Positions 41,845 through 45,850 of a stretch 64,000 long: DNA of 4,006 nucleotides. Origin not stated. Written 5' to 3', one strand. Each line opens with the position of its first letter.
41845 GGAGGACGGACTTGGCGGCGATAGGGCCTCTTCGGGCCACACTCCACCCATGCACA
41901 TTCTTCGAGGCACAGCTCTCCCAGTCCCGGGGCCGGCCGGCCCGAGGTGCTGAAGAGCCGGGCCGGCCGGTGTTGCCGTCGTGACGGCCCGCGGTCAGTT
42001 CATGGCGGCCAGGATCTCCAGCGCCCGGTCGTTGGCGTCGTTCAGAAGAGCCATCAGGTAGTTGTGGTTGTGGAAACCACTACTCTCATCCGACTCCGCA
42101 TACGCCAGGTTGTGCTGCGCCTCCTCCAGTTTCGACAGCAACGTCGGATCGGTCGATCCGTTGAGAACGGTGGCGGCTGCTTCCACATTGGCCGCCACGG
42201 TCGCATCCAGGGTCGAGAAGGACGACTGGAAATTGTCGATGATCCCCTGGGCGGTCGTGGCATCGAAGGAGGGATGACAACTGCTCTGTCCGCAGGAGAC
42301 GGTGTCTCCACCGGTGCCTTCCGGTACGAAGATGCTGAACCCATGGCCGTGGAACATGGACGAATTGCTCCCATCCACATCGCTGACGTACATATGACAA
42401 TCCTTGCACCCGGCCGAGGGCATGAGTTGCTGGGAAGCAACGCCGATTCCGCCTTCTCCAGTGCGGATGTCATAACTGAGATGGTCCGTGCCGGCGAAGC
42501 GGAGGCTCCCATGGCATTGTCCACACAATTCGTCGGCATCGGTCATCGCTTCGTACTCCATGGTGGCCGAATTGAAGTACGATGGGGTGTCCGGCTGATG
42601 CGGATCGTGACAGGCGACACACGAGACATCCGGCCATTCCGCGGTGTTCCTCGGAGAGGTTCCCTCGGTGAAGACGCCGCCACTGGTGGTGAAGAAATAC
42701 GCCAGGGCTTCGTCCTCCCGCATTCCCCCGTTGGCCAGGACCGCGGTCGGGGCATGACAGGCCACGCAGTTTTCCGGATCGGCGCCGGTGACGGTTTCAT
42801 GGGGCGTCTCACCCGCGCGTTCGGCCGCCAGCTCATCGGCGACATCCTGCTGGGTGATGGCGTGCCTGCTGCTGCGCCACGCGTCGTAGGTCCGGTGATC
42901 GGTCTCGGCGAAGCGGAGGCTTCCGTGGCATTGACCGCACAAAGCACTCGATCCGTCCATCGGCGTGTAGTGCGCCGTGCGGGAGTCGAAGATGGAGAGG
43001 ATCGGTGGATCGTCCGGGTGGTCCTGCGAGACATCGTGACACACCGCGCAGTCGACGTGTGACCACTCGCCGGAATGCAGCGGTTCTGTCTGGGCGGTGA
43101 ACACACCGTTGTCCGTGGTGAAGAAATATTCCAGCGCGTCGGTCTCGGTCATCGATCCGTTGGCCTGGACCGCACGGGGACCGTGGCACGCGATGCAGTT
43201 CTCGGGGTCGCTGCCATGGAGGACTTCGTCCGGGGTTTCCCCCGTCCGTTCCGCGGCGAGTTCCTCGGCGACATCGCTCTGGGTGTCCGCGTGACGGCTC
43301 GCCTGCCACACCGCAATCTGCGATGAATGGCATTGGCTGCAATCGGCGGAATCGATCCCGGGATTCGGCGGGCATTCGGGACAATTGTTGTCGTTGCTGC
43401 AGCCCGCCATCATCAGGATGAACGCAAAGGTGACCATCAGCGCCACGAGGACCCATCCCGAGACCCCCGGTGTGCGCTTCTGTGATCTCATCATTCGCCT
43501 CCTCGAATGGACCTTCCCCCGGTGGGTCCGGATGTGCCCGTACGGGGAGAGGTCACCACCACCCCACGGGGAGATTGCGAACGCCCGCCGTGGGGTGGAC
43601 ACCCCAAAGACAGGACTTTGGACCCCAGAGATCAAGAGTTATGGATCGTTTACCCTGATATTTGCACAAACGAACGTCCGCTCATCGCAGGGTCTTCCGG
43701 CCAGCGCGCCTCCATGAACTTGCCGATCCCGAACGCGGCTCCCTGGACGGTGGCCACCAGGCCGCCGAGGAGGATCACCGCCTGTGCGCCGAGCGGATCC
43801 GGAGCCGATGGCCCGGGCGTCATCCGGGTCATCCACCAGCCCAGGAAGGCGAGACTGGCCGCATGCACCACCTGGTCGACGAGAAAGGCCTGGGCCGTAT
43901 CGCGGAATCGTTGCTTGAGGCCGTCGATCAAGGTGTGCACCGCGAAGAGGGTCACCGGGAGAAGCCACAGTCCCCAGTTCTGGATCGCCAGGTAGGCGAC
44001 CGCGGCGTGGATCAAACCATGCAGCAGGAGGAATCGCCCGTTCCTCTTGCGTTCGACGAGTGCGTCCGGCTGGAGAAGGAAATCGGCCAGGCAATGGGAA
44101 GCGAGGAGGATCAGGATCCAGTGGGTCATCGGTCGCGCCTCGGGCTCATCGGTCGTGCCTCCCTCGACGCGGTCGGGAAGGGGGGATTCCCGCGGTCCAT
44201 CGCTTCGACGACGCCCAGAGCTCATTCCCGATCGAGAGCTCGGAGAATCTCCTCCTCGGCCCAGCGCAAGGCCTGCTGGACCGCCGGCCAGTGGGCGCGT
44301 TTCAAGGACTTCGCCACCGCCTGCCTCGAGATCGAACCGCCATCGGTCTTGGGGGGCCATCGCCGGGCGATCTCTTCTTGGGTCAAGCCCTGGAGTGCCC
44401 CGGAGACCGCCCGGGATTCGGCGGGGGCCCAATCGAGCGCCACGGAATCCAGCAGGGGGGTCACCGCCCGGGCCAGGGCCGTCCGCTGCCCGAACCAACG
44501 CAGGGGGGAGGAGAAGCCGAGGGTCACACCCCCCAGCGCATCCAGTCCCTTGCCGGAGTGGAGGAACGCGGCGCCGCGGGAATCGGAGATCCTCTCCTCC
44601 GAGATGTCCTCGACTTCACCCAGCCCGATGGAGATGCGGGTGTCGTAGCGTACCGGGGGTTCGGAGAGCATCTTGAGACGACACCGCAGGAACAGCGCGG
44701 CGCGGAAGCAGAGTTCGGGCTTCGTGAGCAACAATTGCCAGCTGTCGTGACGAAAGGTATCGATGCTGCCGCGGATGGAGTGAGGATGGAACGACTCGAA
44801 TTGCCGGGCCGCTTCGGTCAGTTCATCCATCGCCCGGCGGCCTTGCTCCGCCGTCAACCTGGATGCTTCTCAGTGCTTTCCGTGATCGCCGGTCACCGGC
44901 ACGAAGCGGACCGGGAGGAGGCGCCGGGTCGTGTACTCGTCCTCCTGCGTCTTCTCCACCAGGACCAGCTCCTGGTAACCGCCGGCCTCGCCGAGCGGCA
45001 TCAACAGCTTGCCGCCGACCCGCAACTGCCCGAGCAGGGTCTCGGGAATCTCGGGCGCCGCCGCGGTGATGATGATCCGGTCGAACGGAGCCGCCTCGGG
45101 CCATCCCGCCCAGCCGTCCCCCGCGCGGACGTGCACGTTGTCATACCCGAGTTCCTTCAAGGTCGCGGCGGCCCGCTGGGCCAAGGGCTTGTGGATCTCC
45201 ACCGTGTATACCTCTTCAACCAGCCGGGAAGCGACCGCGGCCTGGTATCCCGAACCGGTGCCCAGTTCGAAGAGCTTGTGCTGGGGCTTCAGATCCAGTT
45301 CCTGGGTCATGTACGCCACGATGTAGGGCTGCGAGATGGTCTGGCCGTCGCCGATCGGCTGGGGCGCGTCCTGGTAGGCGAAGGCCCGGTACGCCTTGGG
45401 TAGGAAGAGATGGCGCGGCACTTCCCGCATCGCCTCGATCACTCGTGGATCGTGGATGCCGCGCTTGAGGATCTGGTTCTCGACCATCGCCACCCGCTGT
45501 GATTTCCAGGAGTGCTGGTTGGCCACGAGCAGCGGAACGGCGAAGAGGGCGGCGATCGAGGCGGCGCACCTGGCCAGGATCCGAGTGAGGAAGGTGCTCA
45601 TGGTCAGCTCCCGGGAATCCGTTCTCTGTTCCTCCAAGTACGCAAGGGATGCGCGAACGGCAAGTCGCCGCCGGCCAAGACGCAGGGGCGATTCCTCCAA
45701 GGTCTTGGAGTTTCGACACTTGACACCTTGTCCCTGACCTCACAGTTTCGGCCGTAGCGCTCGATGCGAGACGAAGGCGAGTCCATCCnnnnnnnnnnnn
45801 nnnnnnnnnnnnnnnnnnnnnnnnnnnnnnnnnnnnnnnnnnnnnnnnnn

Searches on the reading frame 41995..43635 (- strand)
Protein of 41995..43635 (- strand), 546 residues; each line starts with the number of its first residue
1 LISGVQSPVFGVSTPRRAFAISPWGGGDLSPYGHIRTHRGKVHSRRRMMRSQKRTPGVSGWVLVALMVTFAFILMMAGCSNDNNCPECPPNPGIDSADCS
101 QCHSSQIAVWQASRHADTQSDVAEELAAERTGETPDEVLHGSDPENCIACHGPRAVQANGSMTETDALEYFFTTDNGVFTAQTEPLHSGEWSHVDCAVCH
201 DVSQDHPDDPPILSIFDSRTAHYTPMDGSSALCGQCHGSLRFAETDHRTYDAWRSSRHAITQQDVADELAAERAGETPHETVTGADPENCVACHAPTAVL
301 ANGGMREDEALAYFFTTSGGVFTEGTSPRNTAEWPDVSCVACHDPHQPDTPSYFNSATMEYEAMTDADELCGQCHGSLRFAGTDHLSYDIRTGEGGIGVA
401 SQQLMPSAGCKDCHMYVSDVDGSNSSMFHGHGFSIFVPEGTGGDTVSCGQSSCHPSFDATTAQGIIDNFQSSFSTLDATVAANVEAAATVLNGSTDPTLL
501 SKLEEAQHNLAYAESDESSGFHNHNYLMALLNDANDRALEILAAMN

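Call 25: search_protein_families(library=pfam, proteins=[window:41995-43635:-], max_evalue=0.001)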
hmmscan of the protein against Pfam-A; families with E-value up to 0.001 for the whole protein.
window:41995-43635:- (546 aa): 6 families
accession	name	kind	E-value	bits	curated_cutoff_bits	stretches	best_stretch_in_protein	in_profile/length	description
PF02335.20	Cytochrom_C552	-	2.5e-13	50.2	24.1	1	128-247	72-185/438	Cytochrome c552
PF22113.1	Mtrc-MtrF_II-IV_dom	-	3.4e-12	46.7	30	2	95-298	5-167/176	Outer membrane cytochrome MtrC/MtrF-like, domains II/IV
PF13435.11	Cytochrome_C554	-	8.6e-11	43.1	20.8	2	99-164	2-68/84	Cytochrome c554 and c-prime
PF14522.11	Cytochrome_C7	-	9.3e-09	35.4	24.8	0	336-377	13-50/67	Cytochrome c7 and related cytochrome c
PF09699.15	Paired_CXXCH_1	-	1e-08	35.1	20.6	1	338-378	8-39/41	Doubled CXXCH motif (Paired_CXXCH_1)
PF14537.11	Cytochrom_c3_2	-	4.1e-05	24.4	25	0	286-375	25-78/79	Cytochrome c3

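Call 58: search_solved_structures(query=window:41995-43494:-, max_evalue=0.01)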
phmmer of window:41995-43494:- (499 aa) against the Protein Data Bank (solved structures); distinct sequences matched with E-value up to 0.01: 2.
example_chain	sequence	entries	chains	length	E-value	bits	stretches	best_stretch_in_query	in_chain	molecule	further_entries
6i5b_A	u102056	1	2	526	5.1e-09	38.7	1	244-489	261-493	Uncharacterized protein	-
4rkm_A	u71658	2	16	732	0.00061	22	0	42-71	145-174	MccA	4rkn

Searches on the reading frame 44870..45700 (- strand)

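Call 25: search_protein_families(library=pfam, proteins=[window:44870-45700:-], max_evalue=0.001)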
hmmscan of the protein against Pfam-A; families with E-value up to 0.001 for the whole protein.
window:44870-45700:- (276 aa): 3 families
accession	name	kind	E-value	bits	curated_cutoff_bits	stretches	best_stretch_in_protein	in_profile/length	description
PF01135.25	PCMT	-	2.7e-65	220.5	20.3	1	70-272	4-208/210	Protein-L-isoaspartate(D-aspartate) O-methyltransferase (PCMT)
PF13649.12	Methyltransf_25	-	9.8e-05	23.4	27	1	145-214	3-73/97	Methyltransferase domain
PF13847.12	Methyltransf_31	-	0.00028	21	27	1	139-215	3-84/145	Methyltransferase domain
